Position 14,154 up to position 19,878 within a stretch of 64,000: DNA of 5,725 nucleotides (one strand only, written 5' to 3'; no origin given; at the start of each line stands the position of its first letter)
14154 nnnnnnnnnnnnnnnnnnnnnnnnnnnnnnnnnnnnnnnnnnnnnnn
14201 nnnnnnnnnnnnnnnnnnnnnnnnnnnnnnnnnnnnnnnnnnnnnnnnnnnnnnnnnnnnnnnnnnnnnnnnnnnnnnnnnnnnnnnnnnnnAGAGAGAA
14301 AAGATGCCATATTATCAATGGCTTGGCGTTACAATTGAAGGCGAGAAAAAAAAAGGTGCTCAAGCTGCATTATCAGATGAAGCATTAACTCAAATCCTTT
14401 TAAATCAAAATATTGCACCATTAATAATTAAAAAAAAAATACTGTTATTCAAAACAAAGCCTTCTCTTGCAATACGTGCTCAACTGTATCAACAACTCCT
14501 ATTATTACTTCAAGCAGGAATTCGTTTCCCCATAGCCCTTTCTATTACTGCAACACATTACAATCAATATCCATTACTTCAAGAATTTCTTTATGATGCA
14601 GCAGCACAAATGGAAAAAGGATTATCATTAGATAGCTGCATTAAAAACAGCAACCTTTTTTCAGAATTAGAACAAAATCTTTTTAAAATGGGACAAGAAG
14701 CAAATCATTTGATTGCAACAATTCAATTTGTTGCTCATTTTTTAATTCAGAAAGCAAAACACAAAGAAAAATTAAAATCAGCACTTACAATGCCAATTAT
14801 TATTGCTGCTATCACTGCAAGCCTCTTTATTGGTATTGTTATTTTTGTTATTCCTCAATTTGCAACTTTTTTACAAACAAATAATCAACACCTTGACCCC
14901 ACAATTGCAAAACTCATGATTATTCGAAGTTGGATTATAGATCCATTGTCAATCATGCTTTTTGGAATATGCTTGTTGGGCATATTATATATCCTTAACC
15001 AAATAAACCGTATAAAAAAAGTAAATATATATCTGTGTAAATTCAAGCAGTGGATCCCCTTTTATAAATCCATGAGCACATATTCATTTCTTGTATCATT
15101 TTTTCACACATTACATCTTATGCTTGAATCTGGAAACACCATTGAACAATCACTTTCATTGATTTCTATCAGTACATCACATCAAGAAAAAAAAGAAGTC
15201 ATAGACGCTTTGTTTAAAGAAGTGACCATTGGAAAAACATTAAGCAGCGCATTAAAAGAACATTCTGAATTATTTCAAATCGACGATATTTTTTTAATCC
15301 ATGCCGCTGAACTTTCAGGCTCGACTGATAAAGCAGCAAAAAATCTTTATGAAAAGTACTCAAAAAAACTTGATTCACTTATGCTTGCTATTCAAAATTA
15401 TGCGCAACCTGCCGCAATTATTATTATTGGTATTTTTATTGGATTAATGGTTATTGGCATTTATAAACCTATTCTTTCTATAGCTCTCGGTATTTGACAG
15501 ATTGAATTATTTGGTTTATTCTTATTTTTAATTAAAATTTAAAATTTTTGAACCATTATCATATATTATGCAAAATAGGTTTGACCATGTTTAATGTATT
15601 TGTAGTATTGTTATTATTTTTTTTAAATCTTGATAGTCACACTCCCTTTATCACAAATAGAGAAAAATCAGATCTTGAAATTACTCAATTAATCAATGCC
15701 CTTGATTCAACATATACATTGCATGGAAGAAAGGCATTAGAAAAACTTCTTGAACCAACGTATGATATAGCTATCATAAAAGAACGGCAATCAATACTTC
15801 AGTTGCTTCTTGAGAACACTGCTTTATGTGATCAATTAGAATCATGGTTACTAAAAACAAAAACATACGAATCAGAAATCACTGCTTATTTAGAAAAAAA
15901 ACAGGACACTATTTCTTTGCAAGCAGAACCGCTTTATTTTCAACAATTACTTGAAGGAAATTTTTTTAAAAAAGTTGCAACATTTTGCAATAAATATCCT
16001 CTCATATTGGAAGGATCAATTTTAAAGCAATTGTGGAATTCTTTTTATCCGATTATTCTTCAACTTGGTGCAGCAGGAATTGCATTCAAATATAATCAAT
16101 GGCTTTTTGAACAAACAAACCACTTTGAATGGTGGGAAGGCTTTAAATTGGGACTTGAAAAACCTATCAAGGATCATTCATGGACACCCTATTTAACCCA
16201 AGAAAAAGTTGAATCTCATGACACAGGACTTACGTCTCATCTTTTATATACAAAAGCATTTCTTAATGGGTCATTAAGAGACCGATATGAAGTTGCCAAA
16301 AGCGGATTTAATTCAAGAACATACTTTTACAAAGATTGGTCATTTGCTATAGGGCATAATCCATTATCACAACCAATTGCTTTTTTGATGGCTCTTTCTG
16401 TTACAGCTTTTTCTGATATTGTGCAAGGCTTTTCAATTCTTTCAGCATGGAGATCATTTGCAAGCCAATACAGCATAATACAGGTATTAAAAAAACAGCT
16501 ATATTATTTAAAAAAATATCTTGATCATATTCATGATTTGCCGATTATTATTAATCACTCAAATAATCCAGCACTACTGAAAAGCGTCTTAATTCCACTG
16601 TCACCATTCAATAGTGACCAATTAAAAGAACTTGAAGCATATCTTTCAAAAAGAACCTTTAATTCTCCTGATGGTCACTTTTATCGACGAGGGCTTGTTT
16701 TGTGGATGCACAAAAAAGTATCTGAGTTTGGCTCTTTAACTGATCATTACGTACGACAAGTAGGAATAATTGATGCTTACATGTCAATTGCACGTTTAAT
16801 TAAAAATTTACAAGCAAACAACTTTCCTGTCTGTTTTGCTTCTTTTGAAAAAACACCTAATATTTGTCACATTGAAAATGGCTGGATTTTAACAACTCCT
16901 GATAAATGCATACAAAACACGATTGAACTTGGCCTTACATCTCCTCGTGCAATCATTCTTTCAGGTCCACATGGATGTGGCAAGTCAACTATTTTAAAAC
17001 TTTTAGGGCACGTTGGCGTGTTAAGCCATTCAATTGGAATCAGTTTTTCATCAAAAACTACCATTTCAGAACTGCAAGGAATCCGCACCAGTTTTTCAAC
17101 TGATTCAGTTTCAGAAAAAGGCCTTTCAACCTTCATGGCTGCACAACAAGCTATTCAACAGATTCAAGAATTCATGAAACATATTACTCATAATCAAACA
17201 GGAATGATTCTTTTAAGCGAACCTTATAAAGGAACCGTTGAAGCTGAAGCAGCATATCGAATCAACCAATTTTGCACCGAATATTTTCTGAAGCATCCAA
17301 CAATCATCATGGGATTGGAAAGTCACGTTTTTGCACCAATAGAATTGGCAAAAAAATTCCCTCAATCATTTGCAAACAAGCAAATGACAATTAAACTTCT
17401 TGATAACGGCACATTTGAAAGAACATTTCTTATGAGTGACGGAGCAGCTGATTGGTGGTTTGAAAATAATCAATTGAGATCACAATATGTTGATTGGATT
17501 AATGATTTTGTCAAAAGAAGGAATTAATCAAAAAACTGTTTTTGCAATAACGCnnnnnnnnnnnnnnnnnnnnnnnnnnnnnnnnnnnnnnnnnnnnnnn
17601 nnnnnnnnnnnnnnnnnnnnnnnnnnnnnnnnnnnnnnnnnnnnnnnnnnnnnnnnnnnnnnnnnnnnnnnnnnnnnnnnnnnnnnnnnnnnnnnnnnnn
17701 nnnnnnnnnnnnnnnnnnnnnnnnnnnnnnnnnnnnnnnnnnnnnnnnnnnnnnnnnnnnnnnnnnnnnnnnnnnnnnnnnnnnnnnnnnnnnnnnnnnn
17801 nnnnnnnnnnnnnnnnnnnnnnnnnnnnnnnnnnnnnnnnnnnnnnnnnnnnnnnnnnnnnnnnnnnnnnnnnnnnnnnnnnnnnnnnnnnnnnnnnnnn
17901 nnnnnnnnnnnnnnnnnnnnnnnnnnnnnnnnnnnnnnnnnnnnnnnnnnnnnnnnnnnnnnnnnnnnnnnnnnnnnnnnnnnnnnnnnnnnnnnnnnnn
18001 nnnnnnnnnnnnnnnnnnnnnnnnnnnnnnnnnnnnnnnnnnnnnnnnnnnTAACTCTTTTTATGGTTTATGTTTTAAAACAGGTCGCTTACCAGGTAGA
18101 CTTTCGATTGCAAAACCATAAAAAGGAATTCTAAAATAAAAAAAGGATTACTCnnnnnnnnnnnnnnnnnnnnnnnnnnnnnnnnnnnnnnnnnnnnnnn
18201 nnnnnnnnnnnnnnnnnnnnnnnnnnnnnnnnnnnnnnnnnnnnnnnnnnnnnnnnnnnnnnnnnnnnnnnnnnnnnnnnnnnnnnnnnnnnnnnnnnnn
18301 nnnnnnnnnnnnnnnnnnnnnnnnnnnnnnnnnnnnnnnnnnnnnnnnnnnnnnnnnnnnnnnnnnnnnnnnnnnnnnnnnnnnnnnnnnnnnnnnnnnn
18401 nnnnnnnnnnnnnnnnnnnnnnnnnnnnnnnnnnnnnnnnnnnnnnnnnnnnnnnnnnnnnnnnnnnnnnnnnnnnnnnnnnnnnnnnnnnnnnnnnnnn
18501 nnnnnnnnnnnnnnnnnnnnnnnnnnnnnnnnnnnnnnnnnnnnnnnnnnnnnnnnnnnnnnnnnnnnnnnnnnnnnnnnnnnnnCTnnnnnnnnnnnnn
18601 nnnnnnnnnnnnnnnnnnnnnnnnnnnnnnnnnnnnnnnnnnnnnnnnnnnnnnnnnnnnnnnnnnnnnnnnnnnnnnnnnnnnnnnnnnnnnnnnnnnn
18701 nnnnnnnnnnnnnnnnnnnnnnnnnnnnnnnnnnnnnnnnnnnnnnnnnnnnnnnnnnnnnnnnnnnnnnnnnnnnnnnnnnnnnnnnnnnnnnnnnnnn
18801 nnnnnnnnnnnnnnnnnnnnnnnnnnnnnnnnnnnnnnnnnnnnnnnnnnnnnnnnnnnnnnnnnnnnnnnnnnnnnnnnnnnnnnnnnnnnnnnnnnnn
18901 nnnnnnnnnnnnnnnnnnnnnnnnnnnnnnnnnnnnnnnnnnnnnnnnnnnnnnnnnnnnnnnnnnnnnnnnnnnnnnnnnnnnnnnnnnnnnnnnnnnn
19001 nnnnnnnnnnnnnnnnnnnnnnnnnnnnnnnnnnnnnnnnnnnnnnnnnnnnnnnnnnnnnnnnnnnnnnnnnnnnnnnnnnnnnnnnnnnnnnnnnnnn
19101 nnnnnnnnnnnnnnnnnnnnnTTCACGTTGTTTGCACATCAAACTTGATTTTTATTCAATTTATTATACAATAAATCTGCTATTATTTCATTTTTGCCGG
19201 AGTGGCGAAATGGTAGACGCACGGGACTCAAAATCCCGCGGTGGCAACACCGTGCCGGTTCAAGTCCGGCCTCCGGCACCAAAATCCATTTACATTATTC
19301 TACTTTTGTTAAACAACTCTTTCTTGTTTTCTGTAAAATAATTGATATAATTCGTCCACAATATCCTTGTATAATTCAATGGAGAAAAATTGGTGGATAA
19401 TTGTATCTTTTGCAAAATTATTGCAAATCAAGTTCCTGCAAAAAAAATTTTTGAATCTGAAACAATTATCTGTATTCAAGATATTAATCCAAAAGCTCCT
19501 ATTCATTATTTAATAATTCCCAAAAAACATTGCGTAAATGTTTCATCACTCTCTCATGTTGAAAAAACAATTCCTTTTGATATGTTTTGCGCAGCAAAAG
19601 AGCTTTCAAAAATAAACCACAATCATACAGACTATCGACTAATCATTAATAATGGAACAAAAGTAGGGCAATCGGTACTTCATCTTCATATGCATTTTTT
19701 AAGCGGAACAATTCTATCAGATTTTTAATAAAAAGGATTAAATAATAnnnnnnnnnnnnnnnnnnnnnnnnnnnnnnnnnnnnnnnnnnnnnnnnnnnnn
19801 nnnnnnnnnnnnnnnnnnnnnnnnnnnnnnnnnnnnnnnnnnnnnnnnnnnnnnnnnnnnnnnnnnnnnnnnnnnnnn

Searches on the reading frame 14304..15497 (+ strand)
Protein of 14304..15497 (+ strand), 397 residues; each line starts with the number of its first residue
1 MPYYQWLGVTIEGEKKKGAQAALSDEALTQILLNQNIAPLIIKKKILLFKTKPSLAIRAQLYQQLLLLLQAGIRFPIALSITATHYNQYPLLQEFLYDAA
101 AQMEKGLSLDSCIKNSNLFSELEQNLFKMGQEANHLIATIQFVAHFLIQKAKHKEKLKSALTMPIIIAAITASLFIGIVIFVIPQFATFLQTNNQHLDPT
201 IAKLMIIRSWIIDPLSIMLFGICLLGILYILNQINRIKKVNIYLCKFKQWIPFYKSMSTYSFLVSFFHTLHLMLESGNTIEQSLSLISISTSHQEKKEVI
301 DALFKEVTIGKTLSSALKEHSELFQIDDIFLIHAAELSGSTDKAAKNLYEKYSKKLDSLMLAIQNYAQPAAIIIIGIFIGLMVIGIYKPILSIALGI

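Call 50: search_protein_families(library=pfam, proteins=[window:14304-15497:+], max_evalue=0.001)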
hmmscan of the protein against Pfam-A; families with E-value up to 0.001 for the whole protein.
window:14304-15497:+ (397 aa): 1 family
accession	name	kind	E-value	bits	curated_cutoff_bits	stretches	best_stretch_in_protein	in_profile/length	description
PF00482.28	T2SSF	-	2.3e-30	105.6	25.2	2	62-184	2-125/125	Type II secretion system (T2SS), protein F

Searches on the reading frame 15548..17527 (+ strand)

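Call 11: search_protein_families(library=ncbifam, proteins=[window:15548-17527:+], max_evalue=0.00001)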
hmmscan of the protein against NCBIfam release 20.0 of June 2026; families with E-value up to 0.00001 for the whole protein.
window:15548-17527:+ (659 aa): 3 families
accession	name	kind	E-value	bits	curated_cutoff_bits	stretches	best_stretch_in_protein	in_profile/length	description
NF003810.1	PRK05399.1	equivalog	9.7e-10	37.7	480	0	43-104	276-338/793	DNA mismatch repair protein MutS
NF052383.1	ATPase_KamC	equivalog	2.9e-08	33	300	1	389-587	232-422/508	lysine 5,6-aminomutase reactivase ATPase KamC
TIGR01070.1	mutS1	equivalog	3.3e-06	25.7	641.7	0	452-605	579-725/840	DNA mismatch repair protein MutS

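Call 50: search_protein_families(library=pfam, proteins=[window:15548-17527:+], max_evalue=0.001)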
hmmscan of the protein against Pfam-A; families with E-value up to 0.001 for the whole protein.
window:15548-17527:+ (659 aa): 2 families
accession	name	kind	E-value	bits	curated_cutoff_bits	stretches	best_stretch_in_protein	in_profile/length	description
PF00488.27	MutS_V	-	3.5e-06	27.6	30.2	1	469-619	1-144/188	MutS domain V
PF05192.23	MutS_III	-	1.1e-05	26.3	34.1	1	46-103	19-77/194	MutS domain III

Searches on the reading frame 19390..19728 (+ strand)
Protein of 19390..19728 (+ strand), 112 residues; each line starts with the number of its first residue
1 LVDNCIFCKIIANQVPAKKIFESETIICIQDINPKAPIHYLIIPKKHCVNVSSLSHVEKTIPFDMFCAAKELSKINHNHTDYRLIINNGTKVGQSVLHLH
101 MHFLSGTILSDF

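Call 3: search_protein_families(library=pfam, proteins=[window:19390-19728:+], max_evalue=0.01)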
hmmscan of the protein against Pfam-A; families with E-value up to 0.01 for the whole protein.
window:19390-19728:+ (112 aa): 2 families
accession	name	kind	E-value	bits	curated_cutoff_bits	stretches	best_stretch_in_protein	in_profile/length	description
PF11969.13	DcpS_C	-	9.9e-21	74.8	24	1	4-105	1-101/114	Scavenger mRNA decapping enzyme C-term binding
PF01230.28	HIT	-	9.1e-20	71.6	21.5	1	14-106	3-95/98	HIT domain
